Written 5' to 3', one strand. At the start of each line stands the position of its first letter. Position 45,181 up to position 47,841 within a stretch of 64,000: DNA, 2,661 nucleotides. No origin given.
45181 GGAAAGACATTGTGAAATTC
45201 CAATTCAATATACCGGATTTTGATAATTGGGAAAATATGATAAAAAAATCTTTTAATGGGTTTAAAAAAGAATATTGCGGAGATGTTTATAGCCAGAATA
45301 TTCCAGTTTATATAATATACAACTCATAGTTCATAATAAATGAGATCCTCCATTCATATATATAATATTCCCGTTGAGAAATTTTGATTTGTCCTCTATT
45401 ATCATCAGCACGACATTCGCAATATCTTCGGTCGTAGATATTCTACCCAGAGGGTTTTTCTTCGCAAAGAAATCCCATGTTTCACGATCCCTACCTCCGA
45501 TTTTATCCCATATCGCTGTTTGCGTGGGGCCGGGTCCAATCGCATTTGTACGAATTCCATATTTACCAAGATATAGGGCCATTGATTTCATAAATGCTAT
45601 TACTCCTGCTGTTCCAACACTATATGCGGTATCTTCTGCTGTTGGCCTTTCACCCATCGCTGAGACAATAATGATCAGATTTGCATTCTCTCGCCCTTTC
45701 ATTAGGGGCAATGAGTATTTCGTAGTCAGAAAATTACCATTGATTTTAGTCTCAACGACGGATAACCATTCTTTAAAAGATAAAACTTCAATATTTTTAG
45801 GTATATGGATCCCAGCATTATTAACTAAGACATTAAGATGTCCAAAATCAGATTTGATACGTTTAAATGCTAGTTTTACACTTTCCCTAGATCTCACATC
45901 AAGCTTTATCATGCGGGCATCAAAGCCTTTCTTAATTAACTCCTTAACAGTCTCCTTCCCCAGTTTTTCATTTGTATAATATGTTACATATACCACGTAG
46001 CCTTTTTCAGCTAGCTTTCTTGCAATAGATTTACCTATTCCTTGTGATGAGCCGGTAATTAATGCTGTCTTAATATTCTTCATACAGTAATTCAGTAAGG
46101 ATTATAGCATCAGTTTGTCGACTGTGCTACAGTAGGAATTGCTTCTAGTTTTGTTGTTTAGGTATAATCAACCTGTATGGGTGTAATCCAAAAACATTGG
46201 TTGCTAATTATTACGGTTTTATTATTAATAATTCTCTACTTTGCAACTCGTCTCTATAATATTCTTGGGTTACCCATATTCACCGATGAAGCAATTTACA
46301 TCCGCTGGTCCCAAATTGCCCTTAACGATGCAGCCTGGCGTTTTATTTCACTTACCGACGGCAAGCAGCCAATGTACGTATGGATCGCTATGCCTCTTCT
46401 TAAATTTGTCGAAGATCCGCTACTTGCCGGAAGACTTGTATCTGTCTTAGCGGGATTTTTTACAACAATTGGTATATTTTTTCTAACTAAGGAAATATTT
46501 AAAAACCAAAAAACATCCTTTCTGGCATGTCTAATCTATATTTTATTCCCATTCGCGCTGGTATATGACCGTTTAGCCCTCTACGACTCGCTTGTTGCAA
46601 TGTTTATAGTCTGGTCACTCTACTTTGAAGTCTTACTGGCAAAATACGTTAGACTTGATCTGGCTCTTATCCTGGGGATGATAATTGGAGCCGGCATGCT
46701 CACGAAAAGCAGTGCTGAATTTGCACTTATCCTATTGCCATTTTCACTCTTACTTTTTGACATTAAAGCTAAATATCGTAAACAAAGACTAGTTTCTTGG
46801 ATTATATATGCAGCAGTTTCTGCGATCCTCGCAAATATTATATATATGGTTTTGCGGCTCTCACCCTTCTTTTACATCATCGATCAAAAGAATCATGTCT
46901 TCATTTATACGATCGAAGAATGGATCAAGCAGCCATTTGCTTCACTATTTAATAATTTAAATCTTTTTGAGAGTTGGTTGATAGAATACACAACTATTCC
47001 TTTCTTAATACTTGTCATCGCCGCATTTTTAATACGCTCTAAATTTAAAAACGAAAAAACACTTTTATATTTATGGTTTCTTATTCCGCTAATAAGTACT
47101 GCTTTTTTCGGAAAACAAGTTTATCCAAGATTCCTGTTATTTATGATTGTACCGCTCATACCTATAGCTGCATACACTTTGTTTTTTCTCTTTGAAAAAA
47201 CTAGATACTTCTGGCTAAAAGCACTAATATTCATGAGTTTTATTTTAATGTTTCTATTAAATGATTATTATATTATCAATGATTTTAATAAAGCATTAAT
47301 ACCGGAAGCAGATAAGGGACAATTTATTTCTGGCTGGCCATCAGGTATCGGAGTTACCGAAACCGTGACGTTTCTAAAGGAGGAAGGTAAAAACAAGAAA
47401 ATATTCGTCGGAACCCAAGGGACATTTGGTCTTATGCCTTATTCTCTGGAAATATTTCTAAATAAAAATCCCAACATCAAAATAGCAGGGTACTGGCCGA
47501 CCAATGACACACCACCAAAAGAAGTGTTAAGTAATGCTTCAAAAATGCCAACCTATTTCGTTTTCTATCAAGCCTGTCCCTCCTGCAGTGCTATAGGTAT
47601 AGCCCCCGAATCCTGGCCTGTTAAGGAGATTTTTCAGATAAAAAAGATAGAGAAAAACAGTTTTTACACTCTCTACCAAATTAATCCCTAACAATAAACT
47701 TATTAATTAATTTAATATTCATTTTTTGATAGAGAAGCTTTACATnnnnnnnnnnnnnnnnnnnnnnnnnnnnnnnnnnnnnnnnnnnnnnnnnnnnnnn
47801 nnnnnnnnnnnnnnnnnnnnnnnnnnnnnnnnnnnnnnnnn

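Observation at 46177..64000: >17 kb surface-glycosylation locus with at least six GT-C membrane transferases, five GT2, one GT4 and a flippase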

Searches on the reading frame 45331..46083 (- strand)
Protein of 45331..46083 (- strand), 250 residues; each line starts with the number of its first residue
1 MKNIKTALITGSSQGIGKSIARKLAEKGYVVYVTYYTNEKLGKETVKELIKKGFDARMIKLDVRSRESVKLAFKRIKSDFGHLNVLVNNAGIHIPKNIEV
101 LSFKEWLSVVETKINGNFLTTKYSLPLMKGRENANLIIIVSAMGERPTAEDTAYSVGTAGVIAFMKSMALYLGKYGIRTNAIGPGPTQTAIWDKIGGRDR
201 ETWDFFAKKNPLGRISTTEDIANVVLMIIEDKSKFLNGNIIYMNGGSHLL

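Call 5: search_protein_families(library=pfam, proteins=[window:45331-46083:-], max_evalue=0.01)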
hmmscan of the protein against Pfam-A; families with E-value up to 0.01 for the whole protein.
window:45331-46083:- (250 aa): 7 families
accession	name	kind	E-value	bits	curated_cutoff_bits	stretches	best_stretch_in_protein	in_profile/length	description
PF13561.12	adh_short_C2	-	5.3e-54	183.7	27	1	13-248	5-236/236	Enoyl-(Acyl carrier protein) reductase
PF00106.31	adh_short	-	1e-47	162.6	26.6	1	5-195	1-190/195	short chain dehydrogenase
PF08659.16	KR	-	4.8e-13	49.9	22.6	1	6-169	2-160/180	KR domain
PF23441.1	SDR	-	0.00031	20.7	27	1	115-250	124-258/258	SDR-like rossmann domain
PF08643.16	DUF1776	-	0.00077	19.4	25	0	16-141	16-151/294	Fungal family of unknown function (DUF1776)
PF05368.20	NmrA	-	0.00078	19.6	27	0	5-80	3-74/298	NmrA-like family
PF01370.27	Epimerase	-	0.0075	16.1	20.9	0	7-79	1-66/240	NAD dependent epimerase/dehydratase family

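Call 58: search_protein_families(library=ncbifam, proteins=[window:45331-46083:-], max_evalue=0.0001)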
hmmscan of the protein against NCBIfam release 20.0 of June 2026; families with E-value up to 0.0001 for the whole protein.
window:45331-46083:- (250 aa): 228 families (the best 25 are shown)
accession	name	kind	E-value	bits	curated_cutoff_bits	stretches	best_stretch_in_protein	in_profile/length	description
NF009466.0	PRK12826.1-2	subfamily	8.8e-51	172.8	222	1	5-248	4-245/248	3-oxoacyl-ACP reductase FabG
TIGR01830.1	3oxo_ACP_reduc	equivalog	2.5e-50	171.4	297.75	1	7-246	1-237/239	3-oxoacyl-[acyl-carrier-protein] reductase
NF004198.0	PRK05653.1-3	equivalog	1.3e-49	169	296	1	3-248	6-247/248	3-oxoacyl-ACP reductase FabG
NF005559.1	PRK07231.1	subfamily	1.1e-47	162.7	215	1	5-247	5-247/249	glucose 1-dehydrogenase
NF004203.0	PRK05653.2-4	subfamily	5.6e-46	157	313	1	4-250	6-259/260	3-oxoacyl-ACP reductase FabG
NF009464.0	PRK12824.1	subfamily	1.2e-45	156.1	269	1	4-248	2-243/245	3-oxoacyl-ACP reductase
NF047420.2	EF_P_mod_YmfI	equivalog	4.7e-44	150.9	238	1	6-246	1-234/236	elongation factor P 5-aminopentanone reductase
NF053542.1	FlxB_rubin_SDR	equivalog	2e-43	148.8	340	1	5-246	1-238/239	flexirubin biosynthesis SDR family reductase FlxB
TIGR01829.1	AcAcCoA_reduct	subfamily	2.2e-43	148.7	302.1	1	5-248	1-241/242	acetoacetyl-CoA reductase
NF004791.0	PRK06138.1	equivalog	3.2e-43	147.8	312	1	5-247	6-249/252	SDR family oxidoreductase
NF009093.0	PRK12429.1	subfamily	3.4e-43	147.8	258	1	3-246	4-255/259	3-hydroxybutyrate dehydrogenase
NF004197.0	PRK05653.1-1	equivalog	3.7e-43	147.9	332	1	5-247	8-246/249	3-oxoacyl-ACP reductase FabG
NF004778.0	PRK06124.1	equivalog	5e-43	147.3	303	1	5-247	12-252/256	SDR family oxidoreductase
NF009384.0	PRK12743.1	equivalog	1.1e-42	146.1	264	1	4-248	6-248/258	SDR family oxidoreductase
NF005975.0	PRK08063.1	equivalog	1.1e-42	146.1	328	1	4-250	4-249/250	enoyl-[acyl-carrier-protein] reductase FabL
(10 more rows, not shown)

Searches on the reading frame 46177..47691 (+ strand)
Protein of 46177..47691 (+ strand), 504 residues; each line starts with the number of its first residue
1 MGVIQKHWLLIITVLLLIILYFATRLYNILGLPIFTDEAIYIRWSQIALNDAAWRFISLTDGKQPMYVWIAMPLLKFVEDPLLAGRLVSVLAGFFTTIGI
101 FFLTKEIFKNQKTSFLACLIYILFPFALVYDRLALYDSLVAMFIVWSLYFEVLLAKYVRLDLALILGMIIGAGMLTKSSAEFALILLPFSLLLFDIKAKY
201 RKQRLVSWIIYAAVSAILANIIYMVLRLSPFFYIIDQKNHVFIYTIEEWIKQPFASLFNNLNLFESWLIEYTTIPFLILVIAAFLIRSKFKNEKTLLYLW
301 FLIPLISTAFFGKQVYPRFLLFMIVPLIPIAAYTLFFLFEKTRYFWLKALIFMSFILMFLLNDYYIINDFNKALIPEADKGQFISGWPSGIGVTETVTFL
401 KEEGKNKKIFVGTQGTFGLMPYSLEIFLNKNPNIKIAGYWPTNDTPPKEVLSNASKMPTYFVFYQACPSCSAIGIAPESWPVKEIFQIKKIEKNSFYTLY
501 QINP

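Call 4: search_protein_families(library=pfam, proteins=[window:46177-47691:+], max_evalue=0.01)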
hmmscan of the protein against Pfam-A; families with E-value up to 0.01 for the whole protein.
window:46177-47691:+ (504 aa): 2 families
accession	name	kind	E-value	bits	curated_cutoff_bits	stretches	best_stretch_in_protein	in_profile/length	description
PF13231.12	PMT_2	-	8.5e-13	49.3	26.1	1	65-219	4-152/160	Dolichyl-phosphate-mannose-protein mannosyltransferase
PF02366.24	PMT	-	0.00033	20.7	22.7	1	62-230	61-236/245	Dolichyl-phosphate-mannose-protein mannosyltransferase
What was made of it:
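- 46177..47691 (+): A: GT-C membrane glycosyltransferase, PMT_2 (ArnT/PMT-like) type, 504 aa, about 10 TM helices, D37-E38 after TM1. Pfam PMT_2 49.3 bits against cut-off 26.1 (call 4).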

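Call 6: search_protein_families(library=ncbifam, proteins=[window:46177-47691:+], max_evalue=0.01)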
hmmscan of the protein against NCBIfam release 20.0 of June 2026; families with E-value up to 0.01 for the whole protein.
window:46177-47691:+ (504 aa): 1 family
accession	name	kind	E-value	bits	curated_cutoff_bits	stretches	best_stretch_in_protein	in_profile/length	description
NF009784.2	PRK13279.1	equivalog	0.0092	14.6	567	0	9-361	6-360/539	lipid IV(A) 4-amino-4-deoxy-L-arabinosyltransferase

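Call 14: search_solved_structures(query=window:46177-47691:+, max_evalue=1)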
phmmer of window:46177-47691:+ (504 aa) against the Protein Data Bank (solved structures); distinct sequences matched with E-value up to 1: 0.
